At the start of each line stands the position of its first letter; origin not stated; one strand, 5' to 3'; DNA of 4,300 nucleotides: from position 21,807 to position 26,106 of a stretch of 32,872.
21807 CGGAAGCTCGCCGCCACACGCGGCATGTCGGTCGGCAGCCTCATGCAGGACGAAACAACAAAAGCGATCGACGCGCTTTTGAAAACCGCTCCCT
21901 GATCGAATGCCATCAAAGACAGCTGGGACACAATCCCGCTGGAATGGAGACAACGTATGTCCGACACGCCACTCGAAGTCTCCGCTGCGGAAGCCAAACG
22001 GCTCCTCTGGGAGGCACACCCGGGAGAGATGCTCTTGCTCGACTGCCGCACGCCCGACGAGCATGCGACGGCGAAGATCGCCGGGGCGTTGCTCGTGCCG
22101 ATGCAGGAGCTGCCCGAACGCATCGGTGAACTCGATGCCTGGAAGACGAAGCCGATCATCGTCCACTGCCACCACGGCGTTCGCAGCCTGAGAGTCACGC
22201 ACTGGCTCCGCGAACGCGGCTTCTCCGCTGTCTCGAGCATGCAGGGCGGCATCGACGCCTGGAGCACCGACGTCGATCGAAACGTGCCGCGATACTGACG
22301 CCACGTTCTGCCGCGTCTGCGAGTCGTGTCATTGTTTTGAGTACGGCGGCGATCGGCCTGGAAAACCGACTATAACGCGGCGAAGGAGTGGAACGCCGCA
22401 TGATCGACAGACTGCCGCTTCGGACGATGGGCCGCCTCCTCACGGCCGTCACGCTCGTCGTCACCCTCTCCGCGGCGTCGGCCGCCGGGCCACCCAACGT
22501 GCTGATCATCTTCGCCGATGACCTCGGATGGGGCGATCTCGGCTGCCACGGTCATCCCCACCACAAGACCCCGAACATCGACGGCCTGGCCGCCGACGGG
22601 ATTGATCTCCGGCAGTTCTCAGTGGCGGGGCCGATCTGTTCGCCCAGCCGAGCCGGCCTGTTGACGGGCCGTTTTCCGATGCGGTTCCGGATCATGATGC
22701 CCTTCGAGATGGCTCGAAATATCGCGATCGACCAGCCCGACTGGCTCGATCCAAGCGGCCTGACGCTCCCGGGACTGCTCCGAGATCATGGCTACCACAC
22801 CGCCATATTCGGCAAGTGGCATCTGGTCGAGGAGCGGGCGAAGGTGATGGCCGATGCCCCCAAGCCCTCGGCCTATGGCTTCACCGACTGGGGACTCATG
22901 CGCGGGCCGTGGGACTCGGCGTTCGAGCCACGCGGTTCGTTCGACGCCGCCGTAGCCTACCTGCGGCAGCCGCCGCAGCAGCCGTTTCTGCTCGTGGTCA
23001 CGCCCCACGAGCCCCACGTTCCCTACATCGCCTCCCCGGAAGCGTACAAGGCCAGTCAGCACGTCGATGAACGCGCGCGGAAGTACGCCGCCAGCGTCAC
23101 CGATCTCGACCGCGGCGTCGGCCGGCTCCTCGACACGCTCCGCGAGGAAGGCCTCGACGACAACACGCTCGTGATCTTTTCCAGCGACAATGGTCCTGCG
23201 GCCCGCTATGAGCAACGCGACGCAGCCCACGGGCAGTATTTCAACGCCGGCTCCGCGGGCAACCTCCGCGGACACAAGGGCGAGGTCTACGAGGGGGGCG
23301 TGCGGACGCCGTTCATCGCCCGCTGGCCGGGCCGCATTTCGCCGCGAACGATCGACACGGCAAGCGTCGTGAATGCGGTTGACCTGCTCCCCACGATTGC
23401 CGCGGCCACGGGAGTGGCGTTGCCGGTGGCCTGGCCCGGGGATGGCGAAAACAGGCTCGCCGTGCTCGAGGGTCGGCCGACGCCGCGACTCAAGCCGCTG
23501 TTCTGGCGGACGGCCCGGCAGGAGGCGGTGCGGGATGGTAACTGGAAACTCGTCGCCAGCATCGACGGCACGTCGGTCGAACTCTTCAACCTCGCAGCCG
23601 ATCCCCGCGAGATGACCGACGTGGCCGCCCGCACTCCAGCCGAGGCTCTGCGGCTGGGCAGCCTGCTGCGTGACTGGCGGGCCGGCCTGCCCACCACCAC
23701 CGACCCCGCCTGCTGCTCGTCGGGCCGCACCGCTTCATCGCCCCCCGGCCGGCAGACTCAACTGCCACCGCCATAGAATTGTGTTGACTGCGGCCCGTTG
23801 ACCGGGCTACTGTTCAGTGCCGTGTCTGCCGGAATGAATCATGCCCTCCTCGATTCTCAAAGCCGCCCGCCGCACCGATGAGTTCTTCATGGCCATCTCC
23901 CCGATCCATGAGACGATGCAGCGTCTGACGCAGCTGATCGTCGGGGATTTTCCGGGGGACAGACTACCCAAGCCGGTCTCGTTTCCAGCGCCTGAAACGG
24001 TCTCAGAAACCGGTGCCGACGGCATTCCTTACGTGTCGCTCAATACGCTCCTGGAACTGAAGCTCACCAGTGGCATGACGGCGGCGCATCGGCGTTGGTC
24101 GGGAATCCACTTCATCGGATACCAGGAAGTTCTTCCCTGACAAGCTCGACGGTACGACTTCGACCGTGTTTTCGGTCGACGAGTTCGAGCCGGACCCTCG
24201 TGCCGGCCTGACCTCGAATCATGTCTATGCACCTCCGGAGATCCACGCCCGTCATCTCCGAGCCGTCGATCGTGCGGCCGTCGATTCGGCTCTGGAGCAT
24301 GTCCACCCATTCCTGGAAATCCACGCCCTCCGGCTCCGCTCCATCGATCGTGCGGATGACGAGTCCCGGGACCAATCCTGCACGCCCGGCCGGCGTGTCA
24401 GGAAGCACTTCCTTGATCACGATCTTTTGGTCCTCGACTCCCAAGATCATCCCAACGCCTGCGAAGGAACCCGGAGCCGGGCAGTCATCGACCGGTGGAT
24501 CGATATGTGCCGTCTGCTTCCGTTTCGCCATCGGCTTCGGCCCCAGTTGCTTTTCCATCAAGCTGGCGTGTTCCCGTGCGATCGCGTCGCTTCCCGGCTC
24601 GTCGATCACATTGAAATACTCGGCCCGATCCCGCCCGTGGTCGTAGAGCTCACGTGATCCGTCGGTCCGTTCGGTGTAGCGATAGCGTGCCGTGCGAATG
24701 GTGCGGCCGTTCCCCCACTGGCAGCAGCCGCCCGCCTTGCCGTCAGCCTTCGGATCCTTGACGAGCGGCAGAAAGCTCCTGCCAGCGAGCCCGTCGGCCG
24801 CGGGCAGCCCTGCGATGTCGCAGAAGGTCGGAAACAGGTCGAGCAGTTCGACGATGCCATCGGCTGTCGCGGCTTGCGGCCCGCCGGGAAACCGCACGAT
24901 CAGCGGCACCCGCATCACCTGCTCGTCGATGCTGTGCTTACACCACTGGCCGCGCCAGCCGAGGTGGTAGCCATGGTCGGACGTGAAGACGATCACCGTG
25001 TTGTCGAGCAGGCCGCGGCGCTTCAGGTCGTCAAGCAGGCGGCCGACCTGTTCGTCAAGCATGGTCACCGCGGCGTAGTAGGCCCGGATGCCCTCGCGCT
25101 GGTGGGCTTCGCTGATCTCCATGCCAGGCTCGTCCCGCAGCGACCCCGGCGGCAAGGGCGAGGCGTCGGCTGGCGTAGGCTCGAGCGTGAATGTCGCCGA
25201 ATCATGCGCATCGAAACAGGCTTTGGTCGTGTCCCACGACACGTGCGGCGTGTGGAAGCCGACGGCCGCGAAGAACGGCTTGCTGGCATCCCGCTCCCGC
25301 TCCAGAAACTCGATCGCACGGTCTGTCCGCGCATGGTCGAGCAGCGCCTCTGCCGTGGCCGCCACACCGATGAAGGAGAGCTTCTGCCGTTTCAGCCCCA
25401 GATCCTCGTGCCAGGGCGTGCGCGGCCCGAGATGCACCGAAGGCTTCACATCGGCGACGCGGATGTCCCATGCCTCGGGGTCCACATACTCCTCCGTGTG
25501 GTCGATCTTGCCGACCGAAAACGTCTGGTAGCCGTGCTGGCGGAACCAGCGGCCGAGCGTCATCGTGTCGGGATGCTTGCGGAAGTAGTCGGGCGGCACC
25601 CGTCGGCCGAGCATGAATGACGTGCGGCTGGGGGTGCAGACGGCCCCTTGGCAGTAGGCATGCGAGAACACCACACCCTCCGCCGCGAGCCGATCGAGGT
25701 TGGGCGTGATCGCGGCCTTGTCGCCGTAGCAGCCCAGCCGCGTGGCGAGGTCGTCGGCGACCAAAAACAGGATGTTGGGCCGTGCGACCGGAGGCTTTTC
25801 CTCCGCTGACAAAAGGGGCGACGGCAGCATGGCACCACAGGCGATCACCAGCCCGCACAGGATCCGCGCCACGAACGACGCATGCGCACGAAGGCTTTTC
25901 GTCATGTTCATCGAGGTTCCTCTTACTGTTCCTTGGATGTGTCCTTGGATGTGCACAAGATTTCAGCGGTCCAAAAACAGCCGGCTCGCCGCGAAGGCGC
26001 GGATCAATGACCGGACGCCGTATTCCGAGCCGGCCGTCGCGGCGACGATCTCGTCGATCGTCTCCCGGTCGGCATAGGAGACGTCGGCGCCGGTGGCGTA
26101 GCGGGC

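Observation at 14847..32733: Two paralogous HK-RR pairs in inverted orientation bracket a ~12.7-kb sulfatase island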

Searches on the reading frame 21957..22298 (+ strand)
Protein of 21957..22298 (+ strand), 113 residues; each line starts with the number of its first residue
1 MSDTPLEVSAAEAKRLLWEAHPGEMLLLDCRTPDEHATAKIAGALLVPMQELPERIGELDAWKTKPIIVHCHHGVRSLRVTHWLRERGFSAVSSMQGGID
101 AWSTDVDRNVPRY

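Call 22: search_protein_families(library=pfam, proteins=[window:21957-22298:+], max_evalue=10)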
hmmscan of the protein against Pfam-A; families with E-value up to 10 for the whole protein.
window:21957-22298:+ (113 aa): 1 family
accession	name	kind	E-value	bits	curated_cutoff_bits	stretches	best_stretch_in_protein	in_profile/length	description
PF00581.25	Rhodanese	-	2.4e-17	63.6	22.2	1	10-104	2-101/102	Rhodanese-like domain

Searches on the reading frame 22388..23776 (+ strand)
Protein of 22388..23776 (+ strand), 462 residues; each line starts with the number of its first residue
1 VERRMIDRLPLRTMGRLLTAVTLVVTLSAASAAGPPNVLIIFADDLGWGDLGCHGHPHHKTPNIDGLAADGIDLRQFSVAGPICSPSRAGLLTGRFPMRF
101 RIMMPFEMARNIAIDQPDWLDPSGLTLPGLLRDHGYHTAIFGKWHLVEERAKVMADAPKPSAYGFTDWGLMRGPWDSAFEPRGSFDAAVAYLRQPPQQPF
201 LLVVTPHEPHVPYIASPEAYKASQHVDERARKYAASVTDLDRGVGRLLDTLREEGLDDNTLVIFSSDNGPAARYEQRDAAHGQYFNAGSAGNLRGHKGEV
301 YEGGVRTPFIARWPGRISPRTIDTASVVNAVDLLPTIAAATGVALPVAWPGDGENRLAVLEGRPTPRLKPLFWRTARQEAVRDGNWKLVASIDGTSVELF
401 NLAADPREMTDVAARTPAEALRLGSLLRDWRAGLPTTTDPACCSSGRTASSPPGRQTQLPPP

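Call 5: search_protein_families(library=pfam, proteins=[window:22388-23776:+], max_evalue=0.01)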
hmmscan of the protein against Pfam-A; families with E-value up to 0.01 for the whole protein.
window:22388-23776:+ (462 aa): 3 families
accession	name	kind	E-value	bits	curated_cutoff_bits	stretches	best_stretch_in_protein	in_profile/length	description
PF00884.28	Sulfatase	-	5.1e-55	187.4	25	1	36-343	1-301/301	Sulfatase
PF16347.10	SGSH_C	-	1.8e-09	38.4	29.3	1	300-416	11-135/154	N-sulphoglucosamine sulphohydrolase, C-terminal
PF01663.27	Phosphodiest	-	3.9e-07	30.4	23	1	38-269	1-220/342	Type I phosphodiesterase / nucleotide pyrophosphatase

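Call 49: search_protein_families(library=ncbifam, proteins=[window:22388-23776:+], max_evalue=0.00001)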
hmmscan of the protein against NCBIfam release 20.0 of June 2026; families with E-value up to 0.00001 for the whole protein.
window:22388-23776:+ (462 aa): 4 families
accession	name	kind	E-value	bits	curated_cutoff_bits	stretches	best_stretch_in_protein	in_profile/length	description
NF010322.0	PRK13759.1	equivalog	4.9e-35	121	481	2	225-416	262-440/486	arylsulfatase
TIGR03417.1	chol_sulfatase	equivalog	9.3e-33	113.8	433.45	2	223-421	245-427/500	choline-sulfatase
NF045661.1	HdlasePehA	equivalog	7.6e-19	67.7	900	1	36-142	3-98/506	phosphoric/sulfuric ester hydrolase PehA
NF052527.1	Mn_arylsulf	exception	3.4e-11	42.7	850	0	36-153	2-110/479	manganese-dependent arylsulfatase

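Call 69: search_solved_structures(query=window:22388-23776:+, max_evalue=1e-20)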
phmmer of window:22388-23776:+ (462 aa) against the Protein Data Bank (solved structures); distinct sequences matched with E-value up to 1e-20: 47.
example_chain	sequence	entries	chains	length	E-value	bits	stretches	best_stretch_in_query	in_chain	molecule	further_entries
6prm_A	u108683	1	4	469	3.3e-60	207.6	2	187-433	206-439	exo-4S-kappa carrageenan S1 sulfatase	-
6psm_A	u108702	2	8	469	8.1e-59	203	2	187-433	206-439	exo-4S-kappa carrageenan S1 sulfatase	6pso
7stt_A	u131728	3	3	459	2.1e-58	201.7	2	233-433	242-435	N-acetylgalactosamine-6-sulfatase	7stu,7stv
3ed4_A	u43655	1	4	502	1.9e-52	182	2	232-418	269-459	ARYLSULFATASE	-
9fo1_A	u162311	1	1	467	1.6e-49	172.4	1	36-452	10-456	k-carrageenan sulfatase S1_16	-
7an1_AAA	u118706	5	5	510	2e-46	162.1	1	219-418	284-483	Arylsulfatase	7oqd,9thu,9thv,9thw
1e33_P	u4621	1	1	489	3.2e-45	158.2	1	35-146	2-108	Arylsulfatase A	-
9bau_A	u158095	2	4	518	4.6e-45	157.7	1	184-428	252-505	S1_15B sulfatase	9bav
1e2s_P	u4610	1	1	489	5.4e-45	157.4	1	35-146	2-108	Arylsulfatase A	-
1e1z_P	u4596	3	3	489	7.2e-45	157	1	35-146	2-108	Arylsulfatase A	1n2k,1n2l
1e3c_P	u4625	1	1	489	1.2e-44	156.3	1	35-146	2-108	Arylsulfatase A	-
8eg3_A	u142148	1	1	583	1.5e-44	156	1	28-147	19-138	Steryl-sulfatase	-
1auk_A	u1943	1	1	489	1.9e-44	155.7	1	35-146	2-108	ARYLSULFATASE A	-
1p49_A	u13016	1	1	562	8.4e-44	153.5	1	32-147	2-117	STERYL-SULFATASE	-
9s7x_A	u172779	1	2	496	2.4e-43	152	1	184-431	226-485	Sulfatase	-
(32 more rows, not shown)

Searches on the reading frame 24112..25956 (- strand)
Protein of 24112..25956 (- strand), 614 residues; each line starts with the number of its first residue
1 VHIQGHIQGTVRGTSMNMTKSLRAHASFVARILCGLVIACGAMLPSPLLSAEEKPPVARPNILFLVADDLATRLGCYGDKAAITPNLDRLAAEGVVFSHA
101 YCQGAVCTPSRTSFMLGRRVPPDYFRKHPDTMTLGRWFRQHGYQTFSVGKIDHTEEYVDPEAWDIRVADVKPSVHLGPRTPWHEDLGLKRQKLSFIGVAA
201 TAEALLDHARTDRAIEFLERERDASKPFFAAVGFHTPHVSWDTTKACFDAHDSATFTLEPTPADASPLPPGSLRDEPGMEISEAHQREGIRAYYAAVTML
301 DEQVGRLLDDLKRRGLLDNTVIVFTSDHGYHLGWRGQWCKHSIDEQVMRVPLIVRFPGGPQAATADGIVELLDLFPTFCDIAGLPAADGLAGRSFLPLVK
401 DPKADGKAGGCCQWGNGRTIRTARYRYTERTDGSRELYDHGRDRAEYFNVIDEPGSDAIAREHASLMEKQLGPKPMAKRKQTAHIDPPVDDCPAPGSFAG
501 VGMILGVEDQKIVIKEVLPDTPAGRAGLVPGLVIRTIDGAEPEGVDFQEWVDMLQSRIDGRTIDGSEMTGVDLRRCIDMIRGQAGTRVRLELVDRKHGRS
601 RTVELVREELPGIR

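Call 5: search_protein_families(library=pfam, proteins=[window:24112-25956:-], max_evalue=0.01)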
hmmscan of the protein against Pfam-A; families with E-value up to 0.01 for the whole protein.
window:24112-25956:- (614 aa): 7 families
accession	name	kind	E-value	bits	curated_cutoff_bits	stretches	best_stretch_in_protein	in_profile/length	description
PF00884.28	Sulfatase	-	6.2e-47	160.8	25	1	60-383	1-300/301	Sulfatase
PF16347.10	SGSH_C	-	9.1e-12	45.8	29.3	1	336-467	4-148/154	N-sulphoglucosamine sulphohydrolase, C-terminal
PF01663.27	Phosphodiest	-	5.9e-07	29.8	23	1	292-330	183-221/342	Type I phosphodiesterase / nucleotide pyrophosphatase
PF02995.22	DUF229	-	7.4e-07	28.7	25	1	284-333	297-346/496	Protein of unknown function (DUF229)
PF17820.7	PDZ_6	-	8.6e-06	25.8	27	1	513-560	1-46/54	PDZ domain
PF07394.17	DUF1501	-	7.3e-05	22.5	27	1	297-329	268-300/390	Protein of unknown function (DUF1501)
PF00595.29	PDZ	-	0.0094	16.7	23.2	0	508-547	20-62/81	PDZ domain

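Call 49: search_protein_families(library=ncbifam, proteins=[window:24112-25956:-], max_evalue=0.00001)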
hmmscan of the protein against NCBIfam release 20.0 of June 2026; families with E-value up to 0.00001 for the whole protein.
window:24112-25956:- (614 aa): 12 families
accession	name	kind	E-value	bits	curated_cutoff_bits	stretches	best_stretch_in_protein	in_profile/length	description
NF010322.0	PRK13759.1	equivalog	1.2e-54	185.6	481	2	212-466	187-452/486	arylsulfatase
TIGR03417.1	chol_sulfatase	equivalog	1.1e-47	163.1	433.45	1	59-460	2-429/500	choline-sulfatase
NF045661.1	HdlasePehA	equivalog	2.9e-29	102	900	2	279-405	270-398/506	phosphoric/sulfuric ester hydrolase PehA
NF052527.1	Mn_arylsulf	exception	1.5e-24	86.8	850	2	213-399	186-375/479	manganese-dependent arylsulfatase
TIGR00225.1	prc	subfamily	5.2e-13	48.7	218.6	1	496-610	48-136/335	C-terminal processing peptidase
NF038282.1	LapC_YejM_PbgA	exception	5.7e-10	38.1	825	1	283-361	404-480/584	LPS biosynthesis-modulating metalloenzyme YejM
NF051464.1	tail_spec_CT441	exception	2.2e-08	33.3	700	0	562-610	285-335/645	tail-specific protease Tsp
NF045590.1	Cterm_S41_CtpC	exception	7e-08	31.7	665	0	496-558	113-177/418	carboxyl-terminal processing protease CtpC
TIGR03900.1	prc_long_Delta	hypoth_equivalog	1.1e-07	30.3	660.95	1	495-562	136-203/973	MXAN_5808 family serine peptidase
NF045589.1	Cterm_S41_CtpB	exception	2.7e-07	29.6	633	0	496-558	114-178/416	carboxyl-terminal processing protease CtpB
NF053595.1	LptchSynLtaSGpos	equivalog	1.8e-06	26.8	970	1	287-388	424-532/626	lipoteichoic acid synthase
NF052377.1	lmo1851_S41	exception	5.8e-06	25.3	725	0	562-611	144-193/468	lmo1851 family serine protease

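Call 70: search_solved_structures(query=window:24112-25956:-, max_evalue=1e-20)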
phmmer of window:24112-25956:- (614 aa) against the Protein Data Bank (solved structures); distinct sequences matched with E-value up to 1e-20: 36.
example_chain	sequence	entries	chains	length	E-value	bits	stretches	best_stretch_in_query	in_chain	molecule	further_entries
6hhm_A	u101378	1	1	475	2.1e-54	188.5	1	58-446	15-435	Arylsulfatase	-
5fql_A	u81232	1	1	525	1.8e-48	168.9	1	60-364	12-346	IDURONATE-2-SULFATASE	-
6ioz_A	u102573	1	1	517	1.8e-48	168.8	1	61-363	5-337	Iduronate 2-sulfatase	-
5g2v_A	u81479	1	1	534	8.5e-40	140.2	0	287-401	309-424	N-ACETYLGLUCOSAMINE-6-SULFATASE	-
7p24_AAA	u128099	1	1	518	3.9e-38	134.7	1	278-469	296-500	Mucin-desulfating sulfatase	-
9s03_A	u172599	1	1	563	8.1e-36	127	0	281-453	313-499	Putative sulfatase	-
7oz8_AAA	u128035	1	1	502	1.6e-35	126.1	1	213-406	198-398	Choline-sulfatase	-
4upi_A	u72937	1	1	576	2.1e-32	115.8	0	210-403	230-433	SULFATASE FAMILY PROTEIN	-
9s8y_A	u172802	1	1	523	3.7e-31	111.7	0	288-456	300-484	Sulfatase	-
2qzu_A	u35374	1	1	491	4.5e-31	111.4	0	211-384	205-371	Putative sulfatase yidJ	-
7ebp_A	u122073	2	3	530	6.7e-30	107.5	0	58-249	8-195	Sulfatase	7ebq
7lha_A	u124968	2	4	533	3.8e-29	105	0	276-398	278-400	Exo-L-galactose-6-sulfatase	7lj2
6fny_A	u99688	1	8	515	2e-28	102.6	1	57-454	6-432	Choline-sulfatase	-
4upl_A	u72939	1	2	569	2.3e-28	102.4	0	211-400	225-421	SULFATASE FAMILY PROTEIN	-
6pt4_B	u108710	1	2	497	7.5e-28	100.7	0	218-455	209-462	exo-2S-iota carrageenan S1 sulfatase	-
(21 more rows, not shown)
